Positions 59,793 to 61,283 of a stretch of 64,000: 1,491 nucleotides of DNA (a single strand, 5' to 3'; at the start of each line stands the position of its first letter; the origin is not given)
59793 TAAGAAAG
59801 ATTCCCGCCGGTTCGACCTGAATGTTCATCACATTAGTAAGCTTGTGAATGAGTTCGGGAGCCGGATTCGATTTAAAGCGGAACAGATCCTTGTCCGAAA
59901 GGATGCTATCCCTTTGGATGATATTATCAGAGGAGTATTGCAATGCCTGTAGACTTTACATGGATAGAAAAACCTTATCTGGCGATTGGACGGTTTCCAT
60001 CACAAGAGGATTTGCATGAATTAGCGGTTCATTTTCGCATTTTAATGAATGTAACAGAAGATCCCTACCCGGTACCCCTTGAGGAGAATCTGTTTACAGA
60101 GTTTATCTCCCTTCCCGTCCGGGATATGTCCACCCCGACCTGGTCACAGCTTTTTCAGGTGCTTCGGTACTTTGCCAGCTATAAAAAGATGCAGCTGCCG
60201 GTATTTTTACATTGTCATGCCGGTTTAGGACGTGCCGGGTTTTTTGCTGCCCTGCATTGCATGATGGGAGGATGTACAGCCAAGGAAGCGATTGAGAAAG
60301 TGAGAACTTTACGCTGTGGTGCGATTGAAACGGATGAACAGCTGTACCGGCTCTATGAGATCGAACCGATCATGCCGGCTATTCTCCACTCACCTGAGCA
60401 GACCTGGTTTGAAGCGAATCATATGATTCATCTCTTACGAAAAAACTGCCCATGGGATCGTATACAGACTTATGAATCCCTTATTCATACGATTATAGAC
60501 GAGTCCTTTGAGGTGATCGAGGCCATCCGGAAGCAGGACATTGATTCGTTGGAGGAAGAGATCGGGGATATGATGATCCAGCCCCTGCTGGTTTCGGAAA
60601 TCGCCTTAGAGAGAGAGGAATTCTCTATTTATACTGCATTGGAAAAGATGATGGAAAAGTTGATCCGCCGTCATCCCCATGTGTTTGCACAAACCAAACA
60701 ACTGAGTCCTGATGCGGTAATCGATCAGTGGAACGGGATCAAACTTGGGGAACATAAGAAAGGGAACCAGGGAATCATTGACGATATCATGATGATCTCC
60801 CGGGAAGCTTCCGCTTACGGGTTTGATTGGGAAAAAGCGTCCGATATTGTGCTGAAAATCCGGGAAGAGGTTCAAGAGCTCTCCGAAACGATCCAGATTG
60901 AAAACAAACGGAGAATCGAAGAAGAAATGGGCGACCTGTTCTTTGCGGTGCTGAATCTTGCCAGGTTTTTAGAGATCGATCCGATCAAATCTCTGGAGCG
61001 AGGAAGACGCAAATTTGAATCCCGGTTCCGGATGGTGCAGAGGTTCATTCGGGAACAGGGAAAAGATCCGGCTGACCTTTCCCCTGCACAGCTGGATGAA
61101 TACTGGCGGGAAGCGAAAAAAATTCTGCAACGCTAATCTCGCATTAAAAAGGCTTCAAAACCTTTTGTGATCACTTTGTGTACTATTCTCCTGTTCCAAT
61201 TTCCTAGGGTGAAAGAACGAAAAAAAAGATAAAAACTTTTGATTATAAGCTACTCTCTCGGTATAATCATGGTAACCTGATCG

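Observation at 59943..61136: Dual-specificity-phosphatase-like domain fused to MazG and translationally coupled to mfd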

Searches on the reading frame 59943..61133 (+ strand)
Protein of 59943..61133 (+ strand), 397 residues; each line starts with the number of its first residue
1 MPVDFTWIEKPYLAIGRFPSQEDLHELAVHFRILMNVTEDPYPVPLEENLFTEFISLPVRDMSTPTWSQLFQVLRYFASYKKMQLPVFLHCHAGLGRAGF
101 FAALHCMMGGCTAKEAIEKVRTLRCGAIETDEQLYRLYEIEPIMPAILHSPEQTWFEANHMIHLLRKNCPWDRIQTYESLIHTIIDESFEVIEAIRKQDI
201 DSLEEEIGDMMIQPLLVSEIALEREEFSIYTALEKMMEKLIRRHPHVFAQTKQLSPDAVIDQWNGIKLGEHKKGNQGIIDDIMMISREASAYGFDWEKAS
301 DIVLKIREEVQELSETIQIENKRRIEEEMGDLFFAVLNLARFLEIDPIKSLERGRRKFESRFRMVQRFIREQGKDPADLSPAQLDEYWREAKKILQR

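Call 3: search_protein_families(library=pfam, proteins=[window:59943-61133:+], max_evalue=1)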
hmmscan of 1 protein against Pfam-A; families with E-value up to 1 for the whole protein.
window:59943-61133:+ (397 aa): 11 families
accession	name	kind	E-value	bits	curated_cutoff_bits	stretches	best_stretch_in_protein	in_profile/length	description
PF03819.22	MazG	-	6.7e-32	110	22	2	175-248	1-74/74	MazG nucleotide pyrophosphohydrolase domain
PF22784.1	PTP-SAK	-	3.3e-15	56.9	27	1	5-133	4-149/153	Swiss Army Knife protein, DSP-PTPase phosphatase domain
PF00102.32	Y_phosphatase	-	1.1e-09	38.7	20.9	1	63-140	146-231/234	Protein-tyrosine phosphatase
PF00782.25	DSPc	-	1.3e-09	38.4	33.5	1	28-141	16-131/133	Dual specificity phosphatase, catalytic domain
PF22785.1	Tc-R-P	-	2.7e-09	37.9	27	1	54-103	49-98/106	Polymorphic toxin system, DSP-PTPase phosphatase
PF22741.1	PTP-NADK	-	1.3e-06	28.3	27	1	52-108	77-132/163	DSP-PTPase phosphatase fused to NAD+ Kinase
PF01503.22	PRA-PH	-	2.9e-05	24.8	21.3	1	295-348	21-76/86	Phosphoribosyl-ATP pyrophosphohydrolase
PF14566.11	PTPlike_phytase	-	0.0016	19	27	1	36-108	86-157/158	Inositol hexakisphosphate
PF13350.11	Y_phosphatase3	-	0.0021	18.5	22.2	1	68-115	116-159/240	Tyrosine phosphatase family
PF12643.12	MazG-like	-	0.011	16.5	27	0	310-353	19-61/85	MazG-like family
PF05706.17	CDKN3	-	0.061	13.4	20.7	1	58-104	107-153/168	Cyclin-dependent kinase inhibitor 3 (CDKN3)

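Call 4: search_protein_families(library=ncbifam, proteins=[window:59943-61133:+], max_evalue=1)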
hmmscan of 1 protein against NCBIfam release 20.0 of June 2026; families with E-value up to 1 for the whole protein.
window:59943-61133:+ (397 aa): 14 families
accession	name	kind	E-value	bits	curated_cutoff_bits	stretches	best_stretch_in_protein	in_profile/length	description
NF007113.1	PRK09562.1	equivalog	9.4e-69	231.8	208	1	161-393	8-250/251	nucleoside triphosphate pyrophosphohydrolase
NF052436.1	YabN_Meth_PPase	exception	1e-65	222.7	525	1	113-393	192-486/486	bifunctional methyltransferase/pyrophosphohydrolase YabN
TIGR00444.1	mazG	subfamily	3.5e-60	203.7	148.3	1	167-392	7-248/248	MazG family protein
NF008991.0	PRK12334.2-3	equivalog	2.3e-29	103.1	696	2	168-277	151-260/454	nucleoside triphosphate pyrophosphohydrolase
NF008989.0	PRK12334.2-1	equivalog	1.7e-27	96.3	494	1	168-367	130-322/328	nucleoside triphosphate pyrophosphohydrolase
NF008988.0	PRK12334.1-4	equivalog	2e-27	96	501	1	143-273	121-253/335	nucleoside triphosphate pyrophosphohydrolase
NF008986.0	PRK12333.1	equivalog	9.5e-27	94.3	292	1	168-351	16-188/204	nucleoside triphosphate pyrophosphohydrolase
NF008987.0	PRK12334.1-1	equivalog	5.3e-19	68.5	375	1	157-283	89-215/326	nucleoside triphosphate pyrophosphohydrolase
NF008990.0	PRK12334.2-2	equivalog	1.1e-18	67.8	884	1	159-279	148-270/436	nucleoside triphosphate pyrophosphohydrolase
NF009025.0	PRK12361.1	equivalog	3.1e-06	25.7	505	1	52-141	142-233/546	hypothetical protein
TIGR03188.1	histidine_hisI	equivalog_domain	1.4e-05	25.2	42.7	1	300-342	30-72/84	phosphoribosyl-ATP diphosphatase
NF049869.1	SigS_reg_SroA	equivalog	0.0095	15.9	80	1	172-200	37-65/65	sigS mRNA-stabilizing protein SroA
NF001611.0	PRK00400.1-3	equivalog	0.013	15.6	99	0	298-351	33-87/108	phosphoribosyl-ATP diphosphatase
NF002747.0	PRK02759.1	equivalog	0.052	13.1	187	0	182-237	151-202/208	bifunctional phosphoribosyl-AMP cyclohydrolase/phosphoribosyl-ATP diphosphatase HisIE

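Call 5: search_solved_structures(query=window:59943-61133:+, max_evalue=1, show_alignments=3)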
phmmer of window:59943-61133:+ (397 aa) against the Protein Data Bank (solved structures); distinct sequences matched with E-value up to 1: 224 (the best 60 are shown).
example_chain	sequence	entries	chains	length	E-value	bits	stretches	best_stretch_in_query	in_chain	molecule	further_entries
3cra_A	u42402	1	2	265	2.1e-38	135.8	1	167-393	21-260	Protein mazG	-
3crc_A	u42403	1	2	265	5.8e-38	134.4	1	167-391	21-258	Protein mazG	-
9e9l_A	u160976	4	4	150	2.7e-17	66.4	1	13-143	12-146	ShufPTP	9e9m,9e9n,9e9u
5z5b_A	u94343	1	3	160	6.7e-16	61.8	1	13-142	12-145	Protein-tyrosine phosphatase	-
5z59_A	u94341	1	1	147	3.6e-15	59.4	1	13-141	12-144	Protein-tyrosine phosphatase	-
5z5a_A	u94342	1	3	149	3.7e-15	59.3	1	13-141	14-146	Protein-tyrosine phosphatase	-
2yxh_A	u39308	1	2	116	1.9e-14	57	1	166-253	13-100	MazG-related protein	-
7yh5_A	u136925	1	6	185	1.2e-11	47.8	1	157-249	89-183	Nucleoside triphosphate pyrophosphohydrolase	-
25xa_A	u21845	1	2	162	2.5e-11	46.7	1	31-138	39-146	Dual specificity protein phosphatase family protein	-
2i6i_A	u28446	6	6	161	7.5e-08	35.3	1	53-143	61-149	Sulfolobus solfataricus protein tyrosine phosphatase | protein tyrosine phosphatase | SsoPTP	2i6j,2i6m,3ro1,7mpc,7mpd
2dxp_A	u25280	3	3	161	1.8e-06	30.7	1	53-143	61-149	Sulfolobus solfataricus protein tyrosine phosphatase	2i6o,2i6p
6uzt_A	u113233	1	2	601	7.3e-06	28.7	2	86-139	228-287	Receptor-type tyrosine-protein phosphatase alpha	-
4erc_A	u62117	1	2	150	2.2e-05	27.1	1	2-138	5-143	Dual specificity protein phosphatase 23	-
2img_A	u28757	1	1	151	2.3e-05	27.1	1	2-138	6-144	Dual specificity protein phosphatase 23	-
2q05_A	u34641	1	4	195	2.3e-05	27.1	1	14-107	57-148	Dual specificity protein phosphatase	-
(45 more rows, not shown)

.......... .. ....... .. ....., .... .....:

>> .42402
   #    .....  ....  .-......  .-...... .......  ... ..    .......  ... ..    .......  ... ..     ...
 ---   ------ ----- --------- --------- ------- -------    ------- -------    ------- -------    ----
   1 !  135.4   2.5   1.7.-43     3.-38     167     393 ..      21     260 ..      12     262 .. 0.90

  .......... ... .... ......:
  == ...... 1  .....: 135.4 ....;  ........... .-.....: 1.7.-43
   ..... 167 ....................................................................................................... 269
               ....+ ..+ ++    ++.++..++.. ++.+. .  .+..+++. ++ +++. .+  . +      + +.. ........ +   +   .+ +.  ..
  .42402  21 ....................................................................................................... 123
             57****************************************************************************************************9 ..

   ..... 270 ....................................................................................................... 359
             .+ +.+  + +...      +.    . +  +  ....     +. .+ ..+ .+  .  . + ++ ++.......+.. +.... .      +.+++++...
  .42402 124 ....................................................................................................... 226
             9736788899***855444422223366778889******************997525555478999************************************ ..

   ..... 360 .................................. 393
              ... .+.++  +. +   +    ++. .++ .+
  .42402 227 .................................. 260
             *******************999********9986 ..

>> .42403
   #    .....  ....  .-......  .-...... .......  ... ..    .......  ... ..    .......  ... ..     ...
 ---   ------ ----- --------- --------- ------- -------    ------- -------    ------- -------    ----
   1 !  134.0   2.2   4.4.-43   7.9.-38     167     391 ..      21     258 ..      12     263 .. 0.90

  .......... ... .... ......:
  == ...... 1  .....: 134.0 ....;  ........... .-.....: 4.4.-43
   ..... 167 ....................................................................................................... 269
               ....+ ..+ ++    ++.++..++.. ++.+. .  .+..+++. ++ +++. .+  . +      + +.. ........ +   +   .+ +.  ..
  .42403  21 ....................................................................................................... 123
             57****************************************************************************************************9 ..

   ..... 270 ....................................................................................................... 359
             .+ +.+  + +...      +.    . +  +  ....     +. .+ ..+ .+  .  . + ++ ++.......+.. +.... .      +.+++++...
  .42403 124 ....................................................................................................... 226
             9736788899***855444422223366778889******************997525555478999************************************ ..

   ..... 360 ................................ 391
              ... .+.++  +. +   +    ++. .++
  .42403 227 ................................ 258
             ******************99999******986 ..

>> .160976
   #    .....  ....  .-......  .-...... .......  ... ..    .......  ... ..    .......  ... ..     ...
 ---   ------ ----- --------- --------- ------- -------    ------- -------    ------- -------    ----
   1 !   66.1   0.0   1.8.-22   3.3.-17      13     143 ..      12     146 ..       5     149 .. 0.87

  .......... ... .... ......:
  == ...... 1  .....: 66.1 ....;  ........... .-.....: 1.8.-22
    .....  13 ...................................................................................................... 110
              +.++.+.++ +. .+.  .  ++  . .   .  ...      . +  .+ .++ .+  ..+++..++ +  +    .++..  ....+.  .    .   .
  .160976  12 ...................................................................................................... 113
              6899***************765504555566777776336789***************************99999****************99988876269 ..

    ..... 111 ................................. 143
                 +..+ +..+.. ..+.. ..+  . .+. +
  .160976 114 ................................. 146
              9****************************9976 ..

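Call 6: find_homologous_proteins(query=window:59943-61133:+, max_evalue=0.00001)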
Query window:59943-61133:+ (397 aa): 558 proteins with E <= 0.00001 among 4366 candidates; the best 120 are listed.
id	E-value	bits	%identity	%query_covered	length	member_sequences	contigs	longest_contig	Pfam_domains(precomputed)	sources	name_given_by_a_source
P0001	4.1e-266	900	100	100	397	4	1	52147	PF03819.23,PF22784.2,PF22741.2,PF22785.2,PF00102.33,PF00782.26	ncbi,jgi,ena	-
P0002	3.5e-236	802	88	100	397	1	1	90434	PF03819.23,PF22784.2,PF22741.2,PF22785.2,PF00102.33,PF00782.26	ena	-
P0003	7.5e-235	797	86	100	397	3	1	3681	PF03819.23,PF22784.2,PF22741.2,PF22785.2,PF00102.33,PF00782.26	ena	-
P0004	1.9e-192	658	71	100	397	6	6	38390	PF03819.23,PF22784.2,PF14566.12,PF22741.2,PF22785.2,PF01503.23,PF00102.33,PF00782.26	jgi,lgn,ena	-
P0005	1.6e-190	651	72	99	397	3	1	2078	PF03819.23,PF22784.2,PF22741.2,PF22785.2,PF01503.23,PF00102.33,PF00782.26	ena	-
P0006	9.5e-187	639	70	99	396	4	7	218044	PF03819.23,PF22784.2,PF22741.2,PF22785.2,PF01503.23,PF00102.33,PF00782.26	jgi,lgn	-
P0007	4.5e-116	406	45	100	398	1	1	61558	PF03819.23,PF22784.2,PF22741.2,PF22785.2,PF01503.23,PF00102.33,PF00782.26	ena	-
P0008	5.3e-116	406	46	99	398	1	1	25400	PF03819.23,PF22784.2,PF22741.2,PF22785.2,PF01503.23,PF00102.33,PF00782.26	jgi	jgi:MazG family protein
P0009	8.7e-116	405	47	99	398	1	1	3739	PF03819.23,PF22784.2,PF14566.12,PF22741.2,PF22785.2,PF01503.23,PF00102.33,PF00782.26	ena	-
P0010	2.1e-114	401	45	99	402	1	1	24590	PF03819.23,PF22784.2,PF22741.2,PF22785.2,PF01503.23,PF00102.33,PF00782.26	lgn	-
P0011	3.5e-113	397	46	100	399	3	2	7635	PF03819.23,PF22784.2,PF22741.2,PF22785.2,PF00102.33,PF00782.26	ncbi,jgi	-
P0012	5.2e-112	393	48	99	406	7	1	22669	PF03819.23,PF22784.2,PF22741.2,PF22785.2,PF01503.23,PF00102.33,PF00782.26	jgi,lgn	jgi:MazG family protein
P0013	1.1e-110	389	43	99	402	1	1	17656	PF03819.23,PF22784.2,PF14566.12,PF22741.2,PF22785.2,PF01503.23,PF00102.33,PF00782.26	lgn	-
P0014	1.5e-109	385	46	99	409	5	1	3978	PF03819.23,PF22784.2,PF22741.2,PF22785.2,PF01503.23,PF00102.33,PF00782.26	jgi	jgi:tetrapyrrole methylase family protein / MazG family protein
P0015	1.3e-108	382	43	100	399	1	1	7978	PF03819.23,PF22784.2,PF22741.2,PF22785.2,PF01503.23,PF00102.33,PF00782.26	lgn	-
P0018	3.9e-105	370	46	99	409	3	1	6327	PF03819.23,PF22784.2,PF22741.2,PF22785.2,PF01503.23,PF00102.33,PF00782.26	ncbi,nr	ncbi:MAG: nucleoside triphosphate pyrophosphohydrolase [Caldisericia bacterium]|nr:nucleoside tripho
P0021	3.1e-92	328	44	91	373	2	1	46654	PF03819.23,PF22784.2,PF22741.2,PF22785.2,PF01503.23,PF00102.33,PF00782.26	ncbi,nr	ncbi:MAG: MazG family protein, partial [Caldisericia bacterium]|nr:MazG family protein [Caldisericia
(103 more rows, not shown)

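Call 9: find_related_loci(query=A1, collection=genome_contigs, flank=8000)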
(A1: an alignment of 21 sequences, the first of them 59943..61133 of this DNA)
Query A1 (397 aa) in genome_contigs; peptide patterns used: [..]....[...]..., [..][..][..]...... (x = any residue, [..] = any of these).
600 stretches matched a pattern (row limit reached: there are more); 593 encode a relative of the query (tblastn E <= 1e-3); the best 80 are kept; 80 distinct loci.
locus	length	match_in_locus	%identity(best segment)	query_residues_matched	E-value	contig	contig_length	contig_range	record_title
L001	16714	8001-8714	42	165-393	7e-56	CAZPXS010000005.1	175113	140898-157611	MAG TPA_asm: uncultured Aquificales bacterium isolate binchicken_co1_26 genome assembly, contig: NODE_63_length_175113_c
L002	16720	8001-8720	38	165-397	7e-52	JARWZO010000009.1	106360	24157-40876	MAG: Fluviicola sp. isolate B02.bin.61 k141_560978, whole genome shotgun sequence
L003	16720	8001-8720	39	165-394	5e-51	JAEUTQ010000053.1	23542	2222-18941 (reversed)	MAG: Bacteroidia bacterium isolate new MAG-333 k141_4508641, whole genome shotgun sequence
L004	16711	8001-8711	36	165-394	1e-49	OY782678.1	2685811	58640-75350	MAG: Bacteroidales bacterium isolate 1f9300ae-d6db-4a26-8fb7-1be2ee45184d genome assembly, chromosome: 1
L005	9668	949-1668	37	165-394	2e-49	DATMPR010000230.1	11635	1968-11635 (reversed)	MAG TPA_asm: Bacteroidia bacterium isolate SMAG_U12907 k141_432619, whole genome shotgun sequence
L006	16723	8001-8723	38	165-396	5e-49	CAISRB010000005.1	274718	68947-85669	MAG: uncultured Bacteroidales bacterium isolate AM-lipid-02-D10_bin-0834 genome assembly, contig: bin-0834:05/33, whole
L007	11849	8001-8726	37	161-393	6e-49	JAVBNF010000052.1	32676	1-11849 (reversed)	MAG: Bacteroidales bacterium isolate EPI_MAG_00072 c_000007925668, whole genome shotgun sequence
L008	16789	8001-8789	36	140-393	8e-49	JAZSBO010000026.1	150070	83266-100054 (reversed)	MAG: Paludibacteraceae bacterium isolate T1900044928_TS20190394.MAGScoT_cleanbin_000001 SGB_3393_k141_2624832, whole gen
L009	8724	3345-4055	37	165-394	9e-49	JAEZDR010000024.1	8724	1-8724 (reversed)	MAG: Bacteroidetes bacterium isolate OH_CBrB_301 k127_1319384, whole genome shotgun sequence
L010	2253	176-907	37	161-392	6e-49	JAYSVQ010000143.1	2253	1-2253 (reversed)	MAG: Bacteroidota bacterium isolate GFS_12825 GFS_12825_142, whole genome shotgun sequence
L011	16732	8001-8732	38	165-394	2e-48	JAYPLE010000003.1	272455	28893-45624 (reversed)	MAG: Flammeovirgaceae bacterium isolate 139575_S176_metabat_bins_2.tsv.163 NODE_3_length_272455_cov_9.450452, whole geno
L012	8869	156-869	39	165-393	2e-48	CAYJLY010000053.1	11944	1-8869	MAG TPA_asm: uncultured Rikenellaceae bacterium isolate ERP123703_co5_153 genome assembly, contig: NODE_3165_length_1194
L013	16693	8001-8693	38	165-388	3e-48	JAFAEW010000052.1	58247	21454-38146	MAG: Bacteroidetes bacterium isolate OH_SBlB_150 k127_255939, whole genome shotgun sequence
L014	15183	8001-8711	35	165-394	2e-48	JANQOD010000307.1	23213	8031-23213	MAG: Allomuricauda sp. isolate IP29b_bin.123 k99_663861, whole genome shotgun sequence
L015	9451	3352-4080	37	165-394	3e-48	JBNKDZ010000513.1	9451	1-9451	MAG: Cyclobacteriaceae bacterium isolate F1.bin.25.orig k141_203783, whole genome shotgun sequence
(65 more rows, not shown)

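Call 10: list_cluster_members(proteins=[P0001, P0002, P0004, P0006, P0007, P0011, P0012, P0018, P0021, P0009])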
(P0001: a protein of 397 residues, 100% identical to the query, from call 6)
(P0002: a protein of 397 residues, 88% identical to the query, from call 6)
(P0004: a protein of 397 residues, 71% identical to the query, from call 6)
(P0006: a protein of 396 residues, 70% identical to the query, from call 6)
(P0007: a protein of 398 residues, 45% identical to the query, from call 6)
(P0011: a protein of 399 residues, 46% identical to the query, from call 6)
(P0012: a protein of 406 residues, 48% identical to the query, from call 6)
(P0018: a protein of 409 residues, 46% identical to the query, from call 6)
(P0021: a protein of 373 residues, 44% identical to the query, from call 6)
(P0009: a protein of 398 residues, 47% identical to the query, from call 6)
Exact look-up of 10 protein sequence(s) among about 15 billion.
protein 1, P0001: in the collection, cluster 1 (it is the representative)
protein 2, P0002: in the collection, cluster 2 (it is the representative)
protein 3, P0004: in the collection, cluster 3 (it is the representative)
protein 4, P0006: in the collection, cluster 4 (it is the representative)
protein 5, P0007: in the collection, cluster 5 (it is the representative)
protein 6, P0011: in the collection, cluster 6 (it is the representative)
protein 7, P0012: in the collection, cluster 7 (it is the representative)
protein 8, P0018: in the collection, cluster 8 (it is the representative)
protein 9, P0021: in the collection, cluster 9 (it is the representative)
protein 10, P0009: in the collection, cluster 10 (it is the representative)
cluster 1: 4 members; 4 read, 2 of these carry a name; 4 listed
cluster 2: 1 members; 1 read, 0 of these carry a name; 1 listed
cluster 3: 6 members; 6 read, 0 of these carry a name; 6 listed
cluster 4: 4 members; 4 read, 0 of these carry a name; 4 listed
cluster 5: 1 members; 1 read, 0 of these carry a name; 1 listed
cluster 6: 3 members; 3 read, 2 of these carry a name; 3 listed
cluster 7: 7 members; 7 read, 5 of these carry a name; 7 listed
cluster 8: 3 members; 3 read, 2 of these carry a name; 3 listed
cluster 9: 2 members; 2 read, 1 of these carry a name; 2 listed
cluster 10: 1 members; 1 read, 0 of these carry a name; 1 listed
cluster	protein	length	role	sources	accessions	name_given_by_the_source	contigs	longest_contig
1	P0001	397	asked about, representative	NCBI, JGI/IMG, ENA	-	-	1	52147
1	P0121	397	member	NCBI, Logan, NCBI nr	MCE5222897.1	nucleoside triphosphate pyrophosphohydrolase [bacterium]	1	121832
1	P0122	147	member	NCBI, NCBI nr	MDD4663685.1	MAG: dual specificity protein phosphatase family protein, partial [Caldisericia bacterium] | dual specificity protein phosphatase family protein [Caldisericia bacterium]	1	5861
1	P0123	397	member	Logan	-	-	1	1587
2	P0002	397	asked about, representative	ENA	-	-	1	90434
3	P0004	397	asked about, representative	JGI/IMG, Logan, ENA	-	-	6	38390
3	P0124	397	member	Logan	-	-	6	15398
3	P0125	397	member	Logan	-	-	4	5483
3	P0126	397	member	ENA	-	-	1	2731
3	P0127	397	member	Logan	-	-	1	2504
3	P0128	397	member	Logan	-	-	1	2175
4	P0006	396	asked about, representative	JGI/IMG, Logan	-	-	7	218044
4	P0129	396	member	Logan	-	-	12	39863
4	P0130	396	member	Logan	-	-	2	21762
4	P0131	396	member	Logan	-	-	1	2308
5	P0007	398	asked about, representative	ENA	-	-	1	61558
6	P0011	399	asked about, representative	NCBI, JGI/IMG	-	-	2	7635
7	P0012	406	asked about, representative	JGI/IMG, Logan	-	MazG family protein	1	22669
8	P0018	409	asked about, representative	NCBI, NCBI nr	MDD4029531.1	MAG: nucleoside triphosphate pyrophosphohydrolase [Caldisericia bacterium] | nucleoside triphosphate pyrophosphohydrolase [Caldisericia bacterium]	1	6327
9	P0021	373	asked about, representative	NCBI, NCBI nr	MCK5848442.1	MAG: MazG family protein, partial [Caldisericia bacterium] | MazG family protein [Caldisericia bacterium]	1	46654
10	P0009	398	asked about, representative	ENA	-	-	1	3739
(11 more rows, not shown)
